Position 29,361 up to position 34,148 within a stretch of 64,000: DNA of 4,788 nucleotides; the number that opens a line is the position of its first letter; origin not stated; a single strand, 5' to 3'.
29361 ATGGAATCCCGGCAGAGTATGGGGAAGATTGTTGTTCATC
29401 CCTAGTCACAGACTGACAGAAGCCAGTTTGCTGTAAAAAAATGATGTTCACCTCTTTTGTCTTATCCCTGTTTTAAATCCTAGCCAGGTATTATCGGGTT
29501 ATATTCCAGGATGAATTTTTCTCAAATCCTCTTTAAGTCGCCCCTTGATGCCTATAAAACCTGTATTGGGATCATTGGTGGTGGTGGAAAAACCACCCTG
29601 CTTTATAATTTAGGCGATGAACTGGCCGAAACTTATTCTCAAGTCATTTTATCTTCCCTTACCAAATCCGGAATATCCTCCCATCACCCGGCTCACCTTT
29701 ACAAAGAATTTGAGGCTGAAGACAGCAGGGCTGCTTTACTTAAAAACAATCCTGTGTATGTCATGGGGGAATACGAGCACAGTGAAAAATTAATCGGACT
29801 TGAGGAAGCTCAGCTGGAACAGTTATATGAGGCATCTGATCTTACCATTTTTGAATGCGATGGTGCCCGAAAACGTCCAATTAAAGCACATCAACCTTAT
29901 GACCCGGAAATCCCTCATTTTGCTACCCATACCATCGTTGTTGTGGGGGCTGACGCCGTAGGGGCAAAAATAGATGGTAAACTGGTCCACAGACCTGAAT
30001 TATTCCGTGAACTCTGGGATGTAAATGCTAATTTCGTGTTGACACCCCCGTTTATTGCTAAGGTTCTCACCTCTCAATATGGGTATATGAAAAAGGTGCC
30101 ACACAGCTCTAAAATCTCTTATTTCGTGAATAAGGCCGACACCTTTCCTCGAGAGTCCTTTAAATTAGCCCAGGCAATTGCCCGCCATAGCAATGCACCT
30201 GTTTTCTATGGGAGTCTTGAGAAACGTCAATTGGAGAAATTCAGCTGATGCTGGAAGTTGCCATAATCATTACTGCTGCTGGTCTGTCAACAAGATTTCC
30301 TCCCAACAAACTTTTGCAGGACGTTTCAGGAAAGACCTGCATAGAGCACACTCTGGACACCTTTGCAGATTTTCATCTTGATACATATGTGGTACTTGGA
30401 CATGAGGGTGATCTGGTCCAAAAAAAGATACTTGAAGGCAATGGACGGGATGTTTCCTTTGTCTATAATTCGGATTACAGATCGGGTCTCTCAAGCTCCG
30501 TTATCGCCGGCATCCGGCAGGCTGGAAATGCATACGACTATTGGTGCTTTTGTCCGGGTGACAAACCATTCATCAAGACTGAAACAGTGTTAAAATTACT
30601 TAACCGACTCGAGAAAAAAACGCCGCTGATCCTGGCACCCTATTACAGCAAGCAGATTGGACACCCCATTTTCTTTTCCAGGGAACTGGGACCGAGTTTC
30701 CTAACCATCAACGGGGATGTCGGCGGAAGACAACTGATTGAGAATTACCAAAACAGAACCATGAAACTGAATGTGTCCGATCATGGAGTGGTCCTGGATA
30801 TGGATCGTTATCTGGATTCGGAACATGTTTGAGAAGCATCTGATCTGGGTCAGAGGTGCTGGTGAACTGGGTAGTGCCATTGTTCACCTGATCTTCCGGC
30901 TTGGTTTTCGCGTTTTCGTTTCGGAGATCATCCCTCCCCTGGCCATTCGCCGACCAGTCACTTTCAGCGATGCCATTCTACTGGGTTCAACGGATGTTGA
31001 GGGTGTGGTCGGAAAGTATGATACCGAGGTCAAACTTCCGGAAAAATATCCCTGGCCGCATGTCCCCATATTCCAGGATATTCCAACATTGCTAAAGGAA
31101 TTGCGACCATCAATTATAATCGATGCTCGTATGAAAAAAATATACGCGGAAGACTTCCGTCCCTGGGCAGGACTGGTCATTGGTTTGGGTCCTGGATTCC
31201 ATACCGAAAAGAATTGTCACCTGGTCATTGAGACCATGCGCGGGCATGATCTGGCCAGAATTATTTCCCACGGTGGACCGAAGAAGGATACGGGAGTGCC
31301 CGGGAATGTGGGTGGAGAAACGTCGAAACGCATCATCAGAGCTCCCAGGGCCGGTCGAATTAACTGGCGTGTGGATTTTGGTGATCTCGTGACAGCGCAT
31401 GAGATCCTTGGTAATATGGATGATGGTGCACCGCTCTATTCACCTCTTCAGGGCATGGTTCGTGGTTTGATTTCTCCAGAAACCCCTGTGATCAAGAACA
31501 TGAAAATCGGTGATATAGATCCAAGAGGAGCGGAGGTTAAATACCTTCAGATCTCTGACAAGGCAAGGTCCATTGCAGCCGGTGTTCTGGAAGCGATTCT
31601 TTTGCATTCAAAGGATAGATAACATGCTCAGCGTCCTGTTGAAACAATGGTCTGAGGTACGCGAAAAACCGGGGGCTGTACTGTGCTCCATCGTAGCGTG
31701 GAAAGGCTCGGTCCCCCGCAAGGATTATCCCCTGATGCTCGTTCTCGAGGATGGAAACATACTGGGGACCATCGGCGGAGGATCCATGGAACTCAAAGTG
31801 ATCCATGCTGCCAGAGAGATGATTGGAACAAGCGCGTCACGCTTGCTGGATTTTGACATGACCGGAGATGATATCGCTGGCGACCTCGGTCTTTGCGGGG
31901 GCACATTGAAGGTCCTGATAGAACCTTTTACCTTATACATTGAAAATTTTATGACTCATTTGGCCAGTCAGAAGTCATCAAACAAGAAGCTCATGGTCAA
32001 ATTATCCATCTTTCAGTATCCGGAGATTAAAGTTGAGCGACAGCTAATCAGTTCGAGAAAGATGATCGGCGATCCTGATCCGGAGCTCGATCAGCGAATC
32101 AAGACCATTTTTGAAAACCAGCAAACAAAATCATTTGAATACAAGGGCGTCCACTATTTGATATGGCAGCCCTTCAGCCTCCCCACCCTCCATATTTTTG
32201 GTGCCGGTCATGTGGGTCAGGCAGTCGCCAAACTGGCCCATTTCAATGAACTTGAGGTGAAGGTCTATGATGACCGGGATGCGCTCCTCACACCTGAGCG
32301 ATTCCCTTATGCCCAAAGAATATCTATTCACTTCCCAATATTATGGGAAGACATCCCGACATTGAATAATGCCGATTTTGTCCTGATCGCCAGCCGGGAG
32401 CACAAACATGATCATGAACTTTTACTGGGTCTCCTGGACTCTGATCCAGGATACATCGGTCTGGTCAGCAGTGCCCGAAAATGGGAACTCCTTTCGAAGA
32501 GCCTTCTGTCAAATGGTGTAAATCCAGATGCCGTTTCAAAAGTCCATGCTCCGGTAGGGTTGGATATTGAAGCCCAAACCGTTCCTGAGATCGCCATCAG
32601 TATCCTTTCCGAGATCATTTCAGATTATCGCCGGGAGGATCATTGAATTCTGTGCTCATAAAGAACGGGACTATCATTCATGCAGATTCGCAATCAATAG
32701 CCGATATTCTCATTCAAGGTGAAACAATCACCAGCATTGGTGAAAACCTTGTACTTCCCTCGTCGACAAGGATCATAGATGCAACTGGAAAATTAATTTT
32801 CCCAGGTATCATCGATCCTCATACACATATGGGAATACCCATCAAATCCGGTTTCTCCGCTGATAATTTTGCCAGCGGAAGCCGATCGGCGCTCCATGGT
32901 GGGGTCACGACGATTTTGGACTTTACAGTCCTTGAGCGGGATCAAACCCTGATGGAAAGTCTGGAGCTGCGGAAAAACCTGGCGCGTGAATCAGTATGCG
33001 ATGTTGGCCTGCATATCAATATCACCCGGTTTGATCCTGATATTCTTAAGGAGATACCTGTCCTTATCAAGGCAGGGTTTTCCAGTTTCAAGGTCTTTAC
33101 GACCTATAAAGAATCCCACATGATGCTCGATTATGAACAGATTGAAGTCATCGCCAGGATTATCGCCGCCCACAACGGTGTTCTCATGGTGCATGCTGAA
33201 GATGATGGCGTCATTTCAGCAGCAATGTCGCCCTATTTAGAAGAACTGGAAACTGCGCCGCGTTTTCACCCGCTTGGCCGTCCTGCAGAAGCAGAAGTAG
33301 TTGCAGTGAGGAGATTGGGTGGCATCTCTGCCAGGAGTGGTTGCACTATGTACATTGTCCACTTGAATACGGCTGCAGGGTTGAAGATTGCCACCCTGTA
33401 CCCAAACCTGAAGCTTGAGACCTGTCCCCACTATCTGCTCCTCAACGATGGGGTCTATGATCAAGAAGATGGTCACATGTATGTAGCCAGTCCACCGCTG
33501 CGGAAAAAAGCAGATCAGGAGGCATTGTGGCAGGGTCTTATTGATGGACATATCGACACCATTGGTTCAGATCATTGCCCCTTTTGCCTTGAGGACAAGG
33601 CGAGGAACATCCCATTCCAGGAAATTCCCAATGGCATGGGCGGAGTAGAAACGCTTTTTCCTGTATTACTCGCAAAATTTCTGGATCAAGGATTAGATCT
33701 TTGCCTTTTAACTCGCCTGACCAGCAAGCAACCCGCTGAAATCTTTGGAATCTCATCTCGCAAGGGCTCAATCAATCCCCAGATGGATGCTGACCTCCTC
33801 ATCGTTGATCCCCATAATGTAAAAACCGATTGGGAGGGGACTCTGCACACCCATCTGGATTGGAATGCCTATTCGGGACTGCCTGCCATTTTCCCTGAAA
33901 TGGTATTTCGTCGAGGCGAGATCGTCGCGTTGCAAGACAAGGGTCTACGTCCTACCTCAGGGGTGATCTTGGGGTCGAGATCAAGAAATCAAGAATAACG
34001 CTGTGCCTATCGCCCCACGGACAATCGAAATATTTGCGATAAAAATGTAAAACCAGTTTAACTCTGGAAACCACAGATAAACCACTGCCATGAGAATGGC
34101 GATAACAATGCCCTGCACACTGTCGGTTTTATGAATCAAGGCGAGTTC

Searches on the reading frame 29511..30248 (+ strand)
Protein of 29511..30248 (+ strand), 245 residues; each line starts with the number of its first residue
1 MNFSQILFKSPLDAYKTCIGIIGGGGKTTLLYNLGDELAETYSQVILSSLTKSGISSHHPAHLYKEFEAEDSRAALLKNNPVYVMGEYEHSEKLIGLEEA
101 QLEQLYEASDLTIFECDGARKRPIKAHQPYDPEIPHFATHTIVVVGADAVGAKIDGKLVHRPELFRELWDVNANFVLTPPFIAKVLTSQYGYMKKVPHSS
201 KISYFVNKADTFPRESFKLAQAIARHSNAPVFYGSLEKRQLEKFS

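Call 42: search_protein_families(library=ncbifam, proteins=[window:29511-30248:+], max_evalue=0.00001)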
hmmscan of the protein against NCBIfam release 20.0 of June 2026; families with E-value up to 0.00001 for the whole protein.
window:29511-30248:+ (245 aa): 1 family
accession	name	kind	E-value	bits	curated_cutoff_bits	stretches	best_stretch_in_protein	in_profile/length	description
TIGR03172.2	TIGR03172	equivalog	1.7e-43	148.9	73.05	1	18-225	1-204/209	selenium cofactor biosynthesis protein YqeC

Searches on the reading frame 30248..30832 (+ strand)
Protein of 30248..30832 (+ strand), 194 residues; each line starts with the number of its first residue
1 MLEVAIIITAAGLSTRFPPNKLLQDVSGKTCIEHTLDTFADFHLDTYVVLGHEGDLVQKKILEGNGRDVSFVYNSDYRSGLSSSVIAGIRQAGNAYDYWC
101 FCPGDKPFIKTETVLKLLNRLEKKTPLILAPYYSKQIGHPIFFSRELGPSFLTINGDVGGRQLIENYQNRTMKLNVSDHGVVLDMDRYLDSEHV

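Call 42: search_protein_families(library=ncbifam, proteins=[window:30248-30832:+], max_evalue=0.00001)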
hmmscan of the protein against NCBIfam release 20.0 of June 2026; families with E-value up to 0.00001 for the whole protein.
window:30248-30832:+ (194 aa): 19 families
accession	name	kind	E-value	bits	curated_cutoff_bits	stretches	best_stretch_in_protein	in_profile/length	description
NF045665.1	NTPtran_DVU1551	equivalog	6.2e-37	127.5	315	1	5-190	2-185/359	DVU_1551 family NTP transferase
TIGR03310.1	matur_MocA_YgfJ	equivalog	3.1e-36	125.1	186.45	1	6-187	2-181/188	molybdenum cofactor cytidylyltransferase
NF053639.1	Mfer334_fam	equivalog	2e-13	50.7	260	1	19-123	25-128/209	pseudomurein biosynthesis protein PmurB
TIGR03202.1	pucB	equivalog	2.1e-13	50.5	235.05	1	6-187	3-188/192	xanthine dehydrogenase accessory protein PucB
TIGR01173.1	glmU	equivalog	3.4e-10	39.4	366.85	1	5-124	2-120/452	bifunctional UDP-N-acetylglucosamine diphosphorylase/glucosamine-1-phosphate N-acetyltransferase GlmU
NF010933.0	PRK14353.1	equivalog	1.6e-09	36.9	505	1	4-130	6-133/453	bifunctional UDP-N-acetylglucosamine diphosphorylase/glucosamine-1-phosphate N-acetyltransferase GlmU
NF001457.0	PRK00317.1-3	equivalog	2.3e-09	37.1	164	1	6-141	4-133/200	molybdenum cofactor guanylyltransferase MobA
TIGR00453.1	ispD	equivalog_domain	5.6e-09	35.8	181.3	1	6-129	2-126/219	2-C-methyl-D-erythritol 4-phosphate cytidylyltransferase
NF010932.0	PRK14352.1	equivalog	1.3e-08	34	611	1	3-123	6-128/488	bifunctional UDP-N-acetylglucosamine diphosphorylase/glucosamine-1-phosphate N-acetyltransferase GlmU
NF045782.1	NicBOxredNboR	equivalog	5.8e-08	32.7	260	1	5-186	10-197/206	nicotine blue oxidoreductase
NF010939.0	PRK14359.1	equivalog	6.5e-08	31.6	592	1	3-120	2-117/430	bifunctional UDP-N-acetylglucosamine diphosphorylase/glucosamine-1-phosphate N-acetyltransferase GlmU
NF010940.0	PRK14360.1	equivalog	8.7e-08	31.1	602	1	4-126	2-124/452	bifunctional UDP-N-acetylglucosamine diphosphorylase/glucosamine-1-phosphate N-acetyltransferase GlmU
NF010934.1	PRK14354.1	equivalog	9.7e-08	30.9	450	1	6-124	2-118/447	bifunctional UDP-N-acetylglucosamine diphosphorylase/glucosamine-1-phosphate N-acetyltransferase GlmU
NF003952.0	PRK05450.1-5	subfamily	1.6e-07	30.7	193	1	4-126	3-121/250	3-deoxy-manno-octulosonate cytidylyltransferase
NF010937.0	PRK14357.1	equivalog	3.1e-07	29.6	658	1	6-124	3-117/448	bifunctional UDP-N-acetylglucosamine diphosphorylase/glucosamine-1-phosphate N-acetyltransferase GlmU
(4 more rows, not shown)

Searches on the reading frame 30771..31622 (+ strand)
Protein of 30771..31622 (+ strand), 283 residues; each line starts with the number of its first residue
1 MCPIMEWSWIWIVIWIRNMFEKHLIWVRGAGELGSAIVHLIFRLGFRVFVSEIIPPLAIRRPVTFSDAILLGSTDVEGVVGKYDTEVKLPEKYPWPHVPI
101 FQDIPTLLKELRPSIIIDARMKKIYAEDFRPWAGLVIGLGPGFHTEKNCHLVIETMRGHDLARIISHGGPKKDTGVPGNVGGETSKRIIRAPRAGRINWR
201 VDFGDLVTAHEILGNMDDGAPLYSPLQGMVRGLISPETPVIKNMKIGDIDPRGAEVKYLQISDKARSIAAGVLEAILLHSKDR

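Call 42: search_protein_families(library=ncbifam, proteins=[window:30771-31622:+], max_evalue=0.00001)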
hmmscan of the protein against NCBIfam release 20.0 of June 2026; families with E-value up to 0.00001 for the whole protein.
window:30771-31622:+ (283 aa): 1 family
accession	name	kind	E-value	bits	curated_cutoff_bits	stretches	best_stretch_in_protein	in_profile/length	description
TIGR03309.1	matur_yqeB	equivalog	1.8e-73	247.1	220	1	26-278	2-255/256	selenium-dependent molybdenum cofactor biosynthesis protein YqeB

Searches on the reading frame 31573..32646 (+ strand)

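Call 25: search_protein_families(library=pfam, proteins=[window:31573-32646:+], max_evalue=0.001)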
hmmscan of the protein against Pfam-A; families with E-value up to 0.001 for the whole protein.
window:31573-32646:+ (357 aa): 2 families
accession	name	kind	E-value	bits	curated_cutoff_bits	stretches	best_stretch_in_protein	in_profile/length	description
PF13478.12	XdhC_C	-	4.3e-35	121.4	29.7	1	206-348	1-125/125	XdhC Rossmann domain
PF02625.21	XdhC_CoxI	-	1.5e-13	50.9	24.3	1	34-95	7-68/68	XdhC and CoxI family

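Call 42: search_protein_families(library=ncbifam, proteins=[window:31573-32646:+], max_evalue=0.00001)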
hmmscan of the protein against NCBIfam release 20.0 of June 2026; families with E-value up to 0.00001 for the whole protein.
window:31573-32646:+ (357 aa): 2 families
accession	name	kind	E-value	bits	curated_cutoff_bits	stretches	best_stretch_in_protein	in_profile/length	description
NF045664.1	XdhC_rel_AOR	equivalog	8.7e-67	225.8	350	1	30-350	10-342/346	XdhC family aldehyde oxidoreductase maturation factor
TIGR02964.1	xanthine_xdhC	equivalog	1.1e-34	120.1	161.6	1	36-349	1-246/246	xanthine dehydrogenase accessory protein XdhC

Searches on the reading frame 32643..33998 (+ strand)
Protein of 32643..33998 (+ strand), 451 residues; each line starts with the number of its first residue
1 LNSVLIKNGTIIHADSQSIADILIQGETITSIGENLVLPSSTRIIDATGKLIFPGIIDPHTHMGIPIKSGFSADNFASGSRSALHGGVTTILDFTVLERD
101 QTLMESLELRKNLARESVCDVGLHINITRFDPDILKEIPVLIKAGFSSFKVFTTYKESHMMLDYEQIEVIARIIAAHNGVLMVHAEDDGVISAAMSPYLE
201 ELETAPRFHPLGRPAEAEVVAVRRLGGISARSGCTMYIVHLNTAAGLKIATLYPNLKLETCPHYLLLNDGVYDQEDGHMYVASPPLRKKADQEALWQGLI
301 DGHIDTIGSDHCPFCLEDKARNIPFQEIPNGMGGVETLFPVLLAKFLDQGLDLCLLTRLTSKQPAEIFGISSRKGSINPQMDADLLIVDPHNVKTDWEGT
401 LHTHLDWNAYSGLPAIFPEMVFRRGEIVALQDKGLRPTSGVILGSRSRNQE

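Call 25: search_protein_families(library=pfam, proteins=[window:32643-33998:+], max_evalue=0.001)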
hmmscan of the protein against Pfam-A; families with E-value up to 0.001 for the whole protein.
window:32643-33998:+ (451 aa): 2 families
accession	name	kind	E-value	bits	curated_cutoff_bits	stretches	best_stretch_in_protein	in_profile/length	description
PF01979.26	Amidohydro_1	-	5.4e-20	72.4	25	1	52-400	2-329/345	Amidohydrolase family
PF07969.17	Amidohydro_3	-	2.1e-10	41.1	29.7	1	43-63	1-24/472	Amidohydrolase family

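Call 42: search_protein_families(library=ncbifam, proteins=[window:32643-33998:+], max_evalue=0.00001)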
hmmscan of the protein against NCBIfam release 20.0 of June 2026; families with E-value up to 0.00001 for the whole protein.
window:32643-33998:+ (451 aa): 51 families (the best 25 are shown)
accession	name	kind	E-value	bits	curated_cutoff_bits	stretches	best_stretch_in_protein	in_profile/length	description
TIGR02033.1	D-hydantoinase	equivalog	8.9e-108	361.1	393.25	1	4-432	1-440/454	dihydropyrimidinase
NF009941.0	PRK13404.1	subfamily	4.6e-90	302.5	647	1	5-433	7-448/478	dihydropyrimidinase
NF002668.0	PRK02382.1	equivalog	2.8e-78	263.6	452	1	2-433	4-415/436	dihydroorotase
NF004839.0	PRK06189.1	equivalog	2.9e-64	217.4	631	1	4-413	5-414/451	allantoinase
TIGR03178.1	allantoinase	equivalog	1.5e-62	211.9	357.85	1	4-414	2-409/441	allantoinase AllB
NF006559.0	PRK09060.1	equivalog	1.5e-61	208.1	482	1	3-439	6-432/444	dihydroorotase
TIGR00857.1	pyrC_multi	subfamily_domain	2.7e-61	207.8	279.05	1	20-429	6-409/412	dihydroorotase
NF005751.0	PRK07575.1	equivalog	2.5e-58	197.6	529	1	2-428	3-419/440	dihydroorotase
NF058538.1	ergo_util_ErtD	equivalog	6.7e-58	196.6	600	1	8-429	6-429/446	hydantoin-5-propionate amidohydrolase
NF058539.1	ergo_uti2_ErtD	equivalog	3.1e-53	181.3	650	1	6-410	5-410/449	hydantoin-5-propionate amidohydrolase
NF006688.0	PRK09236.1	equivalog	4.4e-50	170.8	535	1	1-412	1-408/444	dihydroorotase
NF005960.0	PRK08044.1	equivalog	2.6e-45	155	688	1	4-392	5-395/453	allantoinase AllB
NF002284.0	PRK01211.1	subfamily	3.3e-45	154.7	462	1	18-432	14-392/409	dihydroorotase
NF003271.0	PRK04250.1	equivalog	6e-43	147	405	1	6-434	5-393/407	dihydroorotase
NF006837.0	PRK09357.1-2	equivalog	1.9e-42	145.4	575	1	4-391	3-383/428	dihydroorotase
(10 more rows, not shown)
